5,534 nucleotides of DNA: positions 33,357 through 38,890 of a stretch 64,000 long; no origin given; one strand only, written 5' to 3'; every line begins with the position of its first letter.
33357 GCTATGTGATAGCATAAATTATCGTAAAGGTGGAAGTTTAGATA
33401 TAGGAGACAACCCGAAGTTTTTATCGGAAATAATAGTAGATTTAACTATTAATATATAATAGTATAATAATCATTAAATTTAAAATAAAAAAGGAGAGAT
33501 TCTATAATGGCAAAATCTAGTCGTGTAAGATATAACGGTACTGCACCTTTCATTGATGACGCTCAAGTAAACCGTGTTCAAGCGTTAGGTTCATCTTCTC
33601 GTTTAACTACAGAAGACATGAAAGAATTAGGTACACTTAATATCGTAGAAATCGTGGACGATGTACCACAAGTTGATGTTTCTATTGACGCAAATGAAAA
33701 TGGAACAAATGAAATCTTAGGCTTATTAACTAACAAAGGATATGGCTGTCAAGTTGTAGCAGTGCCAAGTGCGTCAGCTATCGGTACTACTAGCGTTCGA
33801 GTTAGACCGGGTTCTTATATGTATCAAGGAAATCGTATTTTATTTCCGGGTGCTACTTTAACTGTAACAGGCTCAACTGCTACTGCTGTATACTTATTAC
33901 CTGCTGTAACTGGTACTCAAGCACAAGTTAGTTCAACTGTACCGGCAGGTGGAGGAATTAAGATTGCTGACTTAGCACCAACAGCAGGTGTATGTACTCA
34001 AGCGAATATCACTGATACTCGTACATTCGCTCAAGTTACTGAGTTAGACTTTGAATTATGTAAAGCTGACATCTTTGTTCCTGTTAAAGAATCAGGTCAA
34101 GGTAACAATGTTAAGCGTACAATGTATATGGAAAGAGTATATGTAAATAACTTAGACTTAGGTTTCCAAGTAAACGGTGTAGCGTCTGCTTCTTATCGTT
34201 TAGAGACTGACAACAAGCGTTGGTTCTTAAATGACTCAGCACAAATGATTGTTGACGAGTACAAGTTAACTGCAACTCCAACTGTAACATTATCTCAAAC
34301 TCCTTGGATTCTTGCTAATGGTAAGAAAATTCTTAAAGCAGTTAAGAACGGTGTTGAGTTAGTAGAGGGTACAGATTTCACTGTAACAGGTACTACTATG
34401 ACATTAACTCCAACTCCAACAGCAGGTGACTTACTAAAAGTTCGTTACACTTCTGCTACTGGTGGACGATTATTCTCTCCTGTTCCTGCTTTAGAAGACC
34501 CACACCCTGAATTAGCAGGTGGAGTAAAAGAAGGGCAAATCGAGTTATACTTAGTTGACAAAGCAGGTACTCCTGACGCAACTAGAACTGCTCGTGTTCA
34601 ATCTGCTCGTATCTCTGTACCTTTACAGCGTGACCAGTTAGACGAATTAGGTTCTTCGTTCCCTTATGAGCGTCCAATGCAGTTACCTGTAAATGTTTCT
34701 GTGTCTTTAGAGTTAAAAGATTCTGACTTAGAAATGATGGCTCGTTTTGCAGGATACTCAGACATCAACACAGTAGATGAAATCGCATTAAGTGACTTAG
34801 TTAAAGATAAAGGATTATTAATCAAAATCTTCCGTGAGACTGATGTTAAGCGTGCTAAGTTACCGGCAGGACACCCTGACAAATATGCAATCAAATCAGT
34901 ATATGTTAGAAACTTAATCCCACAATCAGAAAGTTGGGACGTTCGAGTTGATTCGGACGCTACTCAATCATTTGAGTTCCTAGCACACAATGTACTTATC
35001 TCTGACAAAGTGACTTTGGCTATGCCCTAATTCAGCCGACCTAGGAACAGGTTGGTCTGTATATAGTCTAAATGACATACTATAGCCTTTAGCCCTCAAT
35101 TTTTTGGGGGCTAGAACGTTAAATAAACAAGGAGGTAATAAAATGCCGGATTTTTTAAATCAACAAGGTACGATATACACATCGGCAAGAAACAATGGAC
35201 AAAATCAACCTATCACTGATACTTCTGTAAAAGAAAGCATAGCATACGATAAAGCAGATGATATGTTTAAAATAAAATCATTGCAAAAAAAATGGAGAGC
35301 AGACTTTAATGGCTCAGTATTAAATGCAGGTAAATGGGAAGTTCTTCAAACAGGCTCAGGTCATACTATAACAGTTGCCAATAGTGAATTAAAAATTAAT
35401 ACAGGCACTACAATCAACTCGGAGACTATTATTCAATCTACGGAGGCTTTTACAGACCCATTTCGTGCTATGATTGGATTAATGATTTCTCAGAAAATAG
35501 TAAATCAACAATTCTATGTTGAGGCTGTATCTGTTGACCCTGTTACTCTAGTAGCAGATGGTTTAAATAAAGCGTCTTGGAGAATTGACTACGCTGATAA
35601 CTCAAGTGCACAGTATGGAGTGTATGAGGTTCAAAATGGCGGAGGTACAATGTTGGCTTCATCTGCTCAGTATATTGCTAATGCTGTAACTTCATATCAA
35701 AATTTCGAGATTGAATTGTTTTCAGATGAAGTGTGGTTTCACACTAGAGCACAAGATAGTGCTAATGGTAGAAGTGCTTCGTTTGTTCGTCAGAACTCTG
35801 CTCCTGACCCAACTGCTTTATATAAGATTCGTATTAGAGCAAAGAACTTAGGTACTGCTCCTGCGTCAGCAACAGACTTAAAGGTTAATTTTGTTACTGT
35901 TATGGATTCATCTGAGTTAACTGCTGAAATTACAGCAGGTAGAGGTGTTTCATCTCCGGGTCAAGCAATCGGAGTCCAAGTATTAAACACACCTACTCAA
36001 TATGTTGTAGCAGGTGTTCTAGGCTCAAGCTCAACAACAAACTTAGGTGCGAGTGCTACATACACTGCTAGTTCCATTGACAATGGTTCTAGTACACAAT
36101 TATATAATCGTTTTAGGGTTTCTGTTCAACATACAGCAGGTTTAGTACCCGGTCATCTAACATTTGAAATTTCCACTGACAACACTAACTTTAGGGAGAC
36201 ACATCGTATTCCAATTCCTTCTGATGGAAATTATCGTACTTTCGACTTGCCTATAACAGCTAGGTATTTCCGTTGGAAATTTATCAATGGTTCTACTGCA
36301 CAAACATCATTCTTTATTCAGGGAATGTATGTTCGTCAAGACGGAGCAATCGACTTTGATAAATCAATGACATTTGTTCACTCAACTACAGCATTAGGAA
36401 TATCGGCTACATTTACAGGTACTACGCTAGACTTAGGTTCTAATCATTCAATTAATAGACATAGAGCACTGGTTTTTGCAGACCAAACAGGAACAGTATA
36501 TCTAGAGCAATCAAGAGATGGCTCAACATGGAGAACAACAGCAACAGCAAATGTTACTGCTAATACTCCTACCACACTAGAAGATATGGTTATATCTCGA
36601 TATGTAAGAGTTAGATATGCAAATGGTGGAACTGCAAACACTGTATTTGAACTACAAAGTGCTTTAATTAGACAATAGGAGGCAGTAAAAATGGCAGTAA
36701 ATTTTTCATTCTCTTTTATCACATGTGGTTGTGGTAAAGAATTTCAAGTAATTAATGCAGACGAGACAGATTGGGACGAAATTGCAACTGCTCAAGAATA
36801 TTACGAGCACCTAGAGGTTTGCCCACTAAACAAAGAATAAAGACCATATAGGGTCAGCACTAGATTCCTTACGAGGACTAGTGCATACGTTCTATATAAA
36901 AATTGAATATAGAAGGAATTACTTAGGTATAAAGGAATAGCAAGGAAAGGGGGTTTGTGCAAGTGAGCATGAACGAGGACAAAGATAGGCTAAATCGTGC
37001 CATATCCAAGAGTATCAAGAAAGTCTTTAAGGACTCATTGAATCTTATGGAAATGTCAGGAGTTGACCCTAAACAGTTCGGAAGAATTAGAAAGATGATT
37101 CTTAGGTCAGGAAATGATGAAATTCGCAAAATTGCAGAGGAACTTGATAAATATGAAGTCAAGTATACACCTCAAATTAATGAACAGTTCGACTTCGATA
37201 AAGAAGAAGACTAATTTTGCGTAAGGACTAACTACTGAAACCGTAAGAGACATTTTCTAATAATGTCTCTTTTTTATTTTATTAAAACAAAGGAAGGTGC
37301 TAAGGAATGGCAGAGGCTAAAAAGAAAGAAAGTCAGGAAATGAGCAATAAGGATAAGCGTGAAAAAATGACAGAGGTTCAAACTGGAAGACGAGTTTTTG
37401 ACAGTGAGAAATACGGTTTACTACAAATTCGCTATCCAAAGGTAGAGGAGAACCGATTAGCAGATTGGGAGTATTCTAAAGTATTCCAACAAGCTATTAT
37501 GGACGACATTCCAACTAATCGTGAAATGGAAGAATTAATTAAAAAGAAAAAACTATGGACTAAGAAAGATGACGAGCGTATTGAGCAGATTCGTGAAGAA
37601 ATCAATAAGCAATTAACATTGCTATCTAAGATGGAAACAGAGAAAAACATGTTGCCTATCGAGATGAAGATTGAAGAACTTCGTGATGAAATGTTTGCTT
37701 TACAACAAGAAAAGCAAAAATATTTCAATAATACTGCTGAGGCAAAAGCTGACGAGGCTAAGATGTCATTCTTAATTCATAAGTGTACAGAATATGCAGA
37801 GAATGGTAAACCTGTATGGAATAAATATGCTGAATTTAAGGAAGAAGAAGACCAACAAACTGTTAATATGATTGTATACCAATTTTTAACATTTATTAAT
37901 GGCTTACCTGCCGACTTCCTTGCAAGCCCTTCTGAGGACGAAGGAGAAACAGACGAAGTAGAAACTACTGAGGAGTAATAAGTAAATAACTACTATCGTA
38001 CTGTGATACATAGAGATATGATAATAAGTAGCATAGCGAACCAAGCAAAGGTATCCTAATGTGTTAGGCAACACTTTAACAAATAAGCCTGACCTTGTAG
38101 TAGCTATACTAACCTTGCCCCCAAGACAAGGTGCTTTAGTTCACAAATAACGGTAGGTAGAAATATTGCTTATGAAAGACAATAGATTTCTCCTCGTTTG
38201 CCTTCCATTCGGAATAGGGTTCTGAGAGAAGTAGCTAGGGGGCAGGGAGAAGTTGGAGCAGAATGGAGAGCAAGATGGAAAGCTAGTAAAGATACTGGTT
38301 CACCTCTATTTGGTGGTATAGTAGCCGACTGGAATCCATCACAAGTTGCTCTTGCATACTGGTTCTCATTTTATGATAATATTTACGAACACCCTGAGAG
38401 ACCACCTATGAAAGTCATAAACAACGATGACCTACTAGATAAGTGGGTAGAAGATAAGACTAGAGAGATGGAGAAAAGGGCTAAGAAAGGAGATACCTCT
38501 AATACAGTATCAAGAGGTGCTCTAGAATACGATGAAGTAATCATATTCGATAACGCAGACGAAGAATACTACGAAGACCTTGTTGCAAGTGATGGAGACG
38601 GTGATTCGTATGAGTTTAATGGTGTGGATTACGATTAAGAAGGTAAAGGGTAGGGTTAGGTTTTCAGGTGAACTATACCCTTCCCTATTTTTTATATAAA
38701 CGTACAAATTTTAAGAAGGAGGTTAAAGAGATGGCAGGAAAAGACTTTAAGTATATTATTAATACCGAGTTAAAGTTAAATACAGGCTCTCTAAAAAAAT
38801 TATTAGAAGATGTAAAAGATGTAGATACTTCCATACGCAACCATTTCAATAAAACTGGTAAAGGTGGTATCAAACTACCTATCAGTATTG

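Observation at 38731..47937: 3,068-aa tape measure with four cell-wall-active modules implies a ~450-nm tail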

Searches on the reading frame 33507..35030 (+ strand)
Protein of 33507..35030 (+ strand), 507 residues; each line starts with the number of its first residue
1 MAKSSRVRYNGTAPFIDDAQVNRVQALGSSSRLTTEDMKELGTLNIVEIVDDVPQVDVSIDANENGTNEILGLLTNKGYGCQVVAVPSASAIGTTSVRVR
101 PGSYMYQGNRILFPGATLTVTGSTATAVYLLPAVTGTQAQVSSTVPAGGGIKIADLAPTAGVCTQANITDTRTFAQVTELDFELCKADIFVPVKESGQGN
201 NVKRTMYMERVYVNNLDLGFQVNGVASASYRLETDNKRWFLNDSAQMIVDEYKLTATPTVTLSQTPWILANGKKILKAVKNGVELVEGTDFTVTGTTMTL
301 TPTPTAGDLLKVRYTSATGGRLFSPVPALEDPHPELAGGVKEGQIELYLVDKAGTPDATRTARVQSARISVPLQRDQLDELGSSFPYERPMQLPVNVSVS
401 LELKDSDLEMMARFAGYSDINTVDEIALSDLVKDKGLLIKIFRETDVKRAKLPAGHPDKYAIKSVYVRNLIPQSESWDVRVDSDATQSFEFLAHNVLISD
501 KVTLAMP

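Call 10: search_protein_families(library=phrogs, proteins=[window:33507-35030:+], max_evalue=0.001)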
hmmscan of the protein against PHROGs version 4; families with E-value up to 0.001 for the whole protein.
window:33507-35030:+ (507 aa): 0 families

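Call 12: search_protein_families(library=pfam, proteins=[window:33507-35030:+], max_evalue=0.01)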
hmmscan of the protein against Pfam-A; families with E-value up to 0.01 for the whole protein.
window:33507-35030:+ (507 aa): 1 family
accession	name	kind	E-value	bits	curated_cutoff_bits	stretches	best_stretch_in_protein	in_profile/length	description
PF03442.20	CBM_X2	-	0.00067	20.1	28.9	1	268-301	22-55/83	Carbohydrate binding domain X2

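Call 69: search_dna_similar(query=window:33507-35027:+, collection=phages, mode=protein, max_rows=15, max_evalue=0.01)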
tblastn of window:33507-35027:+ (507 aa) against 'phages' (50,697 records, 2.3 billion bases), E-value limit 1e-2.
No match.

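Call 74: search_solved_structures(query=A8, max_evalue=10)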
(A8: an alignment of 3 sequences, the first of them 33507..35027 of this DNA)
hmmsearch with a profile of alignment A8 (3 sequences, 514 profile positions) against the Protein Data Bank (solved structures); distinct sequences matched with E-value up to 10: 7.
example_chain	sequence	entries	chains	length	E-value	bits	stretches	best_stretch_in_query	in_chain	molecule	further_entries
2j6e_H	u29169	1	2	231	0.0046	19.1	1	79-206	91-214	IGM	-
2h32_H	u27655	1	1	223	0.012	17.7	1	102-206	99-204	Immunoglobulin heavy chain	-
1dee_B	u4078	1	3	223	0.41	12.6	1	114-207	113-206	IGM RF 2A2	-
1hez_B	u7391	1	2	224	0.41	12.6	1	114-207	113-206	HEAVY CHAIN OF IG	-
5ifh_H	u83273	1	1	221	0.54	12.2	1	110-206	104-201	Heavy chain of the Fab fragment from BCR derived from the P11475 CLL clone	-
8ouw_7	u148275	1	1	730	0.73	11.8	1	190-235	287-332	DNA replication licensing factor MCM7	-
2agj_H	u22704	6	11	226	1.5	10.7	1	114-206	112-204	Yvo Fab, Heavy Chain | IgM Fab, heavy chain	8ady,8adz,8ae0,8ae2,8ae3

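Call 77: find_homologous_proteins(query=window:33507-35027:+, max_evalue=0.00001)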
Query window:33507-35027:+ (507 aa): 52 proteins with E <= 0.00001 among 8000 candidates.
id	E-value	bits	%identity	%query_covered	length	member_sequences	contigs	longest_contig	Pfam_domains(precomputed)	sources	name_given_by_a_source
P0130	2.2e-262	889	100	79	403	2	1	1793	-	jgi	jgi:hypothetical protein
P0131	8.7e-248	841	74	99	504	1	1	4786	-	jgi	jgi:hypothetical protein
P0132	1.2e-246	837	73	99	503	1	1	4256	-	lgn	-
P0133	2.6e-246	836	73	99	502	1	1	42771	-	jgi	jgi:hypothetical protein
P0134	5.7e-242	822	73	99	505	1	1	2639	-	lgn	-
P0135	7.8e-242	821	72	99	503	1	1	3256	-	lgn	-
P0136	4.5e-239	812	73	99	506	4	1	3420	-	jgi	jgi:hypothetical protein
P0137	4.9e-237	805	72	99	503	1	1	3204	-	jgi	jgi:hypothetical protein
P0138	7.8e-231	785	69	99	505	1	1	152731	-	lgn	-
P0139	1.9e-229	780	70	99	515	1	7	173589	PF03442.21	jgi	jgi:hypothetical protein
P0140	1.7e-226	771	68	99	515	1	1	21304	-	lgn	-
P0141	6.2e-224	762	67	99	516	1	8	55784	PF03442.21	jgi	jgi:hypothetical protein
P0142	4.0e-223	760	67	99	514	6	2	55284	-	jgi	jgi:hypothetical protein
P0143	6.3e-222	756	70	99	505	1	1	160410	-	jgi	jgi:hypothetical protein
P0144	2.2e-219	747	68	99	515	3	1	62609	-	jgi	jgi:hypothetical protein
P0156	1.2e-194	666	63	99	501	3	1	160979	-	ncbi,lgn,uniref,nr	ncbi:hypothetical protein [Paenibacillus xylanexedens]|uniref:hypothetical protein n=1 Tax=Paenibaci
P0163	1.1e-192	659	61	99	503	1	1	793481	-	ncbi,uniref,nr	ncbi:hypothetical protein [Chengkuizengella axinellae]|uniref:Baseplate protein J-like domain-contai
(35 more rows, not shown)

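Call 78: find_encoding_contigs(protein=P0156, flank=10000, max_places=3)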
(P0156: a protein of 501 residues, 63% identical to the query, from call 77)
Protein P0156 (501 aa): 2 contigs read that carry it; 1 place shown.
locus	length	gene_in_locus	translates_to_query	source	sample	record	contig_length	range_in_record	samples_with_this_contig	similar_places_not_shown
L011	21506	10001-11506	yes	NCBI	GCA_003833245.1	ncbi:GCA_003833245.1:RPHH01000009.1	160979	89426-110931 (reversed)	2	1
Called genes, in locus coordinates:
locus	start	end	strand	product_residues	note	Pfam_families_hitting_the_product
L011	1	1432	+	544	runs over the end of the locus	PF03237:Terminase_6N, PF04466:Terminase_3 (weak)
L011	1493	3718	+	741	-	PF04233:Phage_Mu_F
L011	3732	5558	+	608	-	-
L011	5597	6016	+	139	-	-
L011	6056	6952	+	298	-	PF05065:Phage_capsid (faint), PF25209:Phage_capsid_4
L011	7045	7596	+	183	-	-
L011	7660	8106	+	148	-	-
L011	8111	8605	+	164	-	-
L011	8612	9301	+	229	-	-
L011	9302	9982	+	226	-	-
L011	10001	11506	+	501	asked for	-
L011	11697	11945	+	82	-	-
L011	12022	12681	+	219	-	-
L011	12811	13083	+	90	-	-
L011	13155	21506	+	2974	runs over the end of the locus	-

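Call 79: find_encoding_contigs(protein=P0163, flank=10000, max_places=2)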
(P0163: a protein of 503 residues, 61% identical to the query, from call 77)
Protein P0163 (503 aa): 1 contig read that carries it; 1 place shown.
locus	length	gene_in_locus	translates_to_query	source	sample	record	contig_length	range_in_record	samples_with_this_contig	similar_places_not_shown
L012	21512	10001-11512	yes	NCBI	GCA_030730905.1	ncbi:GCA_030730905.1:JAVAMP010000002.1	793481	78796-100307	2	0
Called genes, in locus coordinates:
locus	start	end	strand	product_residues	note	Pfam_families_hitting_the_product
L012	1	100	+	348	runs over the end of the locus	PF03616:Glt_symporter (weak)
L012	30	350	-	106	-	-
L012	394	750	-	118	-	PF07889:DUF1664 (weak)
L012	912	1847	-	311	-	PF01408:GFO_IDH_MocA, PF22725:GFO_IDH_MocA_C3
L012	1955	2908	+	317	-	PF08220:HTH_DeoR (weak), PF08279:HTH_11, PF13280:WYL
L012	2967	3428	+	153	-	PF00293:NUDIX, PF14815:NUDIX_4 (weak)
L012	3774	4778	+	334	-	PF00356:LacI, PF00532:Peripla_BP_1, PF13407:Peripla_BP_4, PF13377:Peripla_BP_3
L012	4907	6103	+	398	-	PF02746:MR_MLE_N, PF13378:MR_MLE_C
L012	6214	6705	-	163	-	-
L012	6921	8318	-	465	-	-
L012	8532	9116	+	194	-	PF04542:Sigma70_r2, PF08281:Sigma70_r4_2 (weak), PF04545:Sigma70_r4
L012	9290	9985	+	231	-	-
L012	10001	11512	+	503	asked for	-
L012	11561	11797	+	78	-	-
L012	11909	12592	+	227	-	-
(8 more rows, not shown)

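Call 89: predict_structure(alignment_id=A9)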
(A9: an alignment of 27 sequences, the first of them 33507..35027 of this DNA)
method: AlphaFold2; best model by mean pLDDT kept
length: 507 residues; sequences in the alignment: 27
mean_pLDDT: 79.3   pTM: 0.78
mean pLDDT of the five models: 79.3, 76.2, 75.7, 75.7, 69.2
residues with pLDDT >= 90: 122; 70-90: 273; 50-70: 79; < 50: 33
segments of 3 or more residues with pLDDT < 50: 1-7, 43-51, 327-332, 378-385
pLDDT, mean of each block of 10 residues (from residue 1): 43 78 77 56 48 72 82 90 88 90 88 90 85 88 86 91 89 90 85 76 85 89 84 85 87 91 93 92 92 96 90 89 55 56 80 69 78 62 49 73 69 70 71 78 85 86 87 80 76 88 63
secondary structure, 60 per line:
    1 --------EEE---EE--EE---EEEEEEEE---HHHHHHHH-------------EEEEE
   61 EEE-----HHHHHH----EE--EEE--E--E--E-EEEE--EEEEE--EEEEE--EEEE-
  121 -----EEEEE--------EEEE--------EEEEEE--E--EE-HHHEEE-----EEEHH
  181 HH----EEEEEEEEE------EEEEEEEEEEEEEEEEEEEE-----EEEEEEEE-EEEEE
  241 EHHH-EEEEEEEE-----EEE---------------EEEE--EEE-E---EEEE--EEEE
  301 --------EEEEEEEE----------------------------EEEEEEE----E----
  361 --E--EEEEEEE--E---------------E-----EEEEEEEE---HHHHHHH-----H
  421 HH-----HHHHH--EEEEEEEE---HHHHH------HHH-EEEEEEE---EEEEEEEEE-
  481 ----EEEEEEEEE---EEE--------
elements in order: E9-11 E24-31 H35-42 E56-63 H69-74 E83-85 E96-99 E102-106 E109-113 E116-119 E126-130 E139-142 E151-156 E168-170 E176-178 H179-182 E187-195 E202-221 E227-234 E236-241 E246-253 E259-261 E277-280 E283-285 E291-294 E297-300 E309-316 E345-351 E366-372 E397-404 H408-414 H428-432 E435-442 H446-450 E461-467 E471-479 E485-493 E497-499
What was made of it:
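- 33507..35030 (+): Tail tube protein, 507 aa, fused double tube domain with an inserted beta domain. AF2 pLDDT 79 (call 89).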

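Call 91: fold_search(model_id=the predicted structure, library=pdb)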
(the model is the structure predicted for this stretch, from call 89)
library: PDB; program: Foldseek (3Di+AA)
matches with E <= 10: 553; with E <= 0.001: 13
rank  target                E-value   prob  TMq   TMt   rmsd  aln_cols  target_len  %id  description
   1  8ed0_A                1.6e-07  1.00  0.37  0.51  11.6       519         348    9  Cryo-EM Structure of the P74-26 Tail Tube (released 2023-03-08)
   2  7qg9_G                2.1e-07  1.00  0.32  0.51  11.3       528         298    9  Tail tip of siphophage T5 : common core proteins (released 2022-12-21)
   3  9iny_A                1.2e-06  1.00  0.33  0.43  11.5       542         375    7  Structure of bacteriophage T5 tail tube (released 2024-09-04)
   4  8xan_A                4.9e-06  1.00  0.37  0.57   8.8       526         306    8  Major tail protein of SH-Ab15497 (released 2024-12-11)
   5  8hrg                  1.3e-05  1.00  0.31  0.40  11.2       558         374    6  Tail tube of DT57C bacteriophage in the full state (released 2023-12-13)
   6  8hqz_p                3.6e-05  1.00  0.34  0.36   9.9       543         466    8  Baseplate of DT57C bacteriophage in the full state (released 2023-12-13)
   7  8hqz_L                4.3e-05  1.00  0.32  0.51  11.7       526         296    8  Baseplate of DT57C bacteriophage in the full state (released 2023-12-13)
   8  9k09_U                1.1e-04  0.23  0.09  0.06  28.2       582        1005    9  Cyanophage A4 portal-tail complex (released 2025-04-09)
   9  9ioz_A                1.5e-04  1.00  0.30  0.49  11.7       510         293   10  Structure of the bacteriophage T5 tail tip complex (released 2024-09-04)
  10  5ngj_B                1.9e-04  1.00  0.33  0.38  10.7       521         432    8  Crystal structure of pb6, major tail tube protein of bacteriophage T5 (released 2018-01-03)
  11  5ngj_A                2.0e-04  1.00  0.32  0.36  10.7       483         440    7  Crystal structure of pb6, major tail tube protein of bacteriophage T5 (released 2018-01-03)
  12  7qg9_A                3.7e-04  1.00  0.34  0.36  11.0       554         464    8  Tail tip of siphophage T5 : common core proteins (released 2022-12-21)
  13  8q01_G                5.1e-04  1.00  0.21  0.65   5.9       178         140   17  Neck of phage 812 after tail contraction (C6) (released 2024-08-07)
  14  8r5g_C                1.2e-03  1.00  0.22  0.65   5.7       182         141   16  Neck-tail junction of phage 812 virion (C6) (released 2024-11-27)
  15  8q01_A                2.4e-03  1.00  0.22  0.67   5.3       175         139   18  Neck of phage 812 after tail contraction (C6) (released 2024-08-07)
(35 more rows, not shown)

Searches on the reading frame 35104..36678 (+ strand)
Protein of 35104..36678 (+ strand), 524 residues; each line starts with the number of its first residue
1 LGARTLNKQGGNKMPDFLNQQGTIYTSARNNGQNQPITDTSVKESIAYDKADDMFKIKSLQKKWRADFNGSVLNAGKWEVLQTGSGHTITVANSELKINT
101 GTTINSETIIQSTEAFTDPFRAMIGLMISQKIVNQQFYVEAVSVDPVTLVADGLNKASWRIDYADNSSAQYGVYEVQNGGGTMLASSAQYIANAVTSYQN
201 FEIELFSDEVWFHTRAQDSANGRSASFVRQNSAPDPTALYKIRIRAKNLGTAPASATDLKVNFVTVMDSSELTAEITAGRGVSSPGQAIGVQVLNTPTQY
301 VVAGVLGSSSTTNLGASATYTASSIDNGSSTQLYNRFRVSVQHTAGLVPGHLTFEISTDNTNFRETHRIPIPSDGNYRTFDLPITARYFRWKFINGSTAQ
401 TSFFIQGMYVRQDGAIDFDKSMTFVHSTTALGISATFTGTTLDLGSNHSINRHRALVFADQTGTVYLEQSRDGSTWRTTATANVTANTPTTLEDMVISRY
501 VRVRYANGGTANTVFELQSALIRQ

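Call 10: search_protein_families(library=phrogs, proteins=[window:35104-36678:+], max_evalue=0.001)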
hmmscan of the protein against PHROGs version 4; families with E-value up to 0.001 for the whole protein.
window:35104-36678:+ (524 aa): 1 family
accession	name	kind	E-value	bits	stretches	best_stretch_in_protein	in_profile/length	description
phrog_16458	-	unknown function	4.6e-11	43.4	1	449-517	66-135/297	-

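Call 12: search_protein_families(library=pfam, proteins=[window:35104-36678:+], max_evalue=0.01)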
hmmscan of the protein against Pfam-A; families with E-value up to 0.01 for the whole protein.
window:35104-36678:+ (524 aa): 3 families
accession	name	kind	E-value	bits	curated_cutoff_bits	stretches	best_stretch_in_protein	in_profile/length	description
PF00754.31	F5_F8_type_C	-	2.1e-07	31.6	28.2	1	441-507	38-114/127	F5/8 type C domain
PF22633.2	F5_F8_type_C_2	-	1.6e-05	25.9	27.8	1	440-503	22-91/91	NedA-like, galactose-binding domain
PF19912.4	DUF6385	-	0.00054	20.4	26.8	0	463-511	20-69/82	Domain of unknown function (DUF6385)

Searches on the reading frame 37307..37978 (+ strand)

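Call 10: search_protein_families(library=phrogs, proteins=[window:37307-37978:+], max_evalue=0.001)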
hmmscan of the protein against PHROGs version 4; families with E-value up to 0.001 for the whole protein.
window:37307-37978:+ (223 aa): 0 families

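Call 12: search_protein_families(library=pfam, proteins=[window:37307-37978:+], max_evalue=0.01)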
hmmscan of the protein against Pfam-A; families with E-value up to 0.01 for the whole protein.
window:37307-37978:+ (223 aa): 1 family
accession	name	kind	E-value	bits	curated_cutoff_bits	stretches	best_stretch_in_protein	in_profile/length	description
PF23241.1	HAT_PRP39_C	-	0.0013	19.2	33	1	142-192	33-83/139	PRP39 C-terminal HAT repeat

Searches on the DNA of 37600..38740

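Call 52: search_rna_families(source=window, start=37850, end=38350, threshold=evalue, max_evalue=1)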
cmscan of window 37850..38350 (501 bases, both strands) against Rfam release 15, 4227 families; matches with E-value up to 1: 0.
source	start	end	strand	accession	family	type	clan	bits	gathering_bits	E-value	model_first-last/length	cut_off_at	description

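Call 65: search_rna_families(source=window, start=37600, end=38740, threshold=evalue, max_evalue=10)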
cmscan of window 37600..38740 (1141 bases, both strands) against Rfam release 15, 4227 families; matches with E-value up to 10: 12.
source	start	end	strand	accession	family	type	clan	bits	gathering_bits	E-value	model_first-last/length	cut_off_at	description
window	38642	38733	+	RF02934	caiA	Gene; sRNA;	-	20.5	55.5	1.4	1-78/78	no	caiA RNA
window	38642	38722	+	RF01730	Termite-leu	Cis-reg;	-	19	51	0.35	1-78/78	no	Termite-leu RNA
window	37768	37867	+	RF04329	snoMe18S-C1367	Gene; snRNA; snoRNA; CD-box;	-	18.9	101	1.3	1-110/110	no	Drosophila C/D box small nucleolar RNA snoMe18S-C1367 family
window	38643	38726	+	RF02948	cow-rumen-4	Gene; sRNA;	-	18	48.5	6.2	1-64/64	no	cow-rumen-4 RNA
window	37679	37792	+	RF01233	snoU109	Gene; snRNA; snoRNA; HACA-box;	-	17.8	43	7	1-134/134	no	Small nucleolar RNA U109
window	37649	37740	-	RF02107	DLEU2_3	Gene; lncRNA;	-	17.8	60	9.6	1-76/76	no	Deleted in lymphocytic leukemia 2 conserved region 3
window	38631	38703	+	RF03952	mir-3718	Gene; miRNA;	-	16.9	78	2.1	1-92/92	no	mir-3718 microRNA precursor family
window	38186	38280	+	RF03565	mir-1282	Gene; miRNA;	-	16.9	107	3.9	1-101/101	no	mir-1282 microRNA precursor family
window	37687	37728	+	RF02061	mir-301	Gene; miRNA;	-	15.2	56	6.9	16-68/84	no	mir-301 microRNA precursor family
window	38369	38412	+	RF01127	sR42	Gene; snRNA; snoRNA; CD-box;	-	14.6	38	1.1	1-63/63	no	Small nucleolar RNA sR42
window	37999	38060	+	RF00380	Magnesium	Cis-reg; riboswitch;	-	14.6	44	2.7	44-109/169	no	M-box riboswitch aptamer (ykoK leader)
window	37660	37695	+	RF01144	sR17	Gene; snRNA; snoRNA; CD-box;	-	12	36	7.7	1-55/55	no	Small nucleolar RNA sR17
